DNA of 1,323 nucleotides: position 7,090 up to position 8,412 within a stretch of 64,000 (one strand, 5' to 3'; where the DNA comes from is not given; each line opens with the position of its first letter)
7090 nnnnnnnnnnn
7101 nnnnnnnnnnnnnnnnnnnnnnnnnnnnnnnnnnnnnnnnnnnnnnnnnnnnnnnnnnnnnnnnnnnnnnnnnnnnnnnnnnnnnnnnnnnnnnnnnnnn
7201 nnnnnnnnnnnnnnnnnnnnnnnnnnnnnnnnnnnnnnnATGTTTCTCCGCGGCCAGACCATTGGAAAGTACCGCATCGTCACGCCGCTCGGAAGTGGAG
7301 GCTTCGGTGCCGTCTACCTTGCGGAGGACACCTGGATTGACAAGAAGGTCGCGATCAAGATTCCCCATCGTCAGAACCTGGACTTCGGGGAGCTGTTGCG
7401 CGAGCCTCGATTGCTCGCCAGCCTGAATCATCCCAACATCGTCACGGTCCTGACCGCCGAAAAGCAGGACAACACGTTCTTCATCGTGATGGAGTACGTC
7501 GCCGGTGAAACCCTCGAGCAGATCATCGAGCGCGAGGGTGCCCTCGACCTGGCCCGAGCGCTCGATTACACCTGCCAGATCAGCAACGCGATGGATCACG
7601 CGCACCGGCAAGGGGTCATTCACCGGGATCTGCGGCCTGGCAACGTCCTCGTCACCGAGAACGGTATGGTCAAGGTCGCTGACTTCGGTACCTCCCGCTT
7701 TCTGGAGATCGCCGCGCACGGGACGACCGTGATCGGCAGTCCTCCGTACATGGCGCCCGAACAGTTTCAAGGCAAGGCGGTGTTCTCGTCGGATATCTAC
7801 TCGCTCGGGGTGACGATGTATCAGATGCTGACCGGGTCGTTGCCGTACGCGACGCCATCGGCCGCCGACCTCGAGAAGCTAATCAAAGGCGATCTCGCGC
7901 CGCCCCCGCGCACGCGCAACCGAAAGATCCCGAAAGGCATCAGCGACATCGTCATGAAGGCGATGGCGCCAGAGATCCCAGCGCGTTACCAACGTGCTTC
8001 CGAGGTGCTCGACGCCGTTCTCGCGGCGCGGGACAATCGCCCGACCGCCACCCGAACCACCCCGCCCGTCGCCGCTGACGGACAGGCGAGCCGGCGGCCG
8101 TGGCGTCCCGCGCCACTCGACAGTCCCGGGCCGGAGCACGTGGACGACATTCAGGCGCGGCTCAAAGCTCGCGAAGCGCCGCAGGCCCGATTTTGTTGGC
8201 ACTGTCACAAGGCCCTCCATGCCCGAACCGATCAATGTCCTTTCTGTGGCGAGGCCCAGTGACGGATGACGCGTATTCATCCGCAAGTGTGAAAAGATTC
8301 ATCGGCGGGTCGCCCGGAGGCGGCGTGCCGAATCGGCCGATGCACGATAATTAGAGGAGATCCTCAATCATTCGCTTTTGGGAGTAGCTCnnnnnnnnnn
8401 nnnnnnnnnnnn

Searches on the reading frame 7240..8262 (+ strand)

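Call 90: search_protein_families(library=pfam, proteins=[window:7240-8262:+], max_evalue=0.01)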
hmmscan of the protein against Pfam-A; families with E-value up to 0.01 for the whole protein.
window:7240-8262:+ (340 aa): 7 families
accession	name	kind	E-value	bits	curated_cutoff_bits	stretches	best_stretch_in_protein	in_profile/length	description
PF00069.31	Pkinase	-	1.6e-51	175.6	31.7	1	11-215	1-209/263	Protein kinase domain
PF07714.23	PK_Tyr_Ser-Thr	-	9.8e-40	136.9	23.1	1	14-245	4-244/258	Protein tyrosine and serine/threonine kinase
PF03109.22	ABC1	-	6.5e-08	32.4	22.9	1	79-156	142-218/244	ABC1 atypical kinase-like domain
PF01636.29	APH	-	3.9e-06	27.2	23.2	1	117-153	161-198/239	Phosphotransferase enzyme family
PF14531.12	Kinase-like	-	0.00034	20.4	25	1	90-205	130-253/289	Kinase-like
PF12330.14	Haspin_kinase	-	0.00035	20.2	25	1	113-189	213-286/364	Haspin like kinase domain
PF01163.29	RIO1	-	0.0045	17.1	22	0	81-149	82-148/187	RIO domain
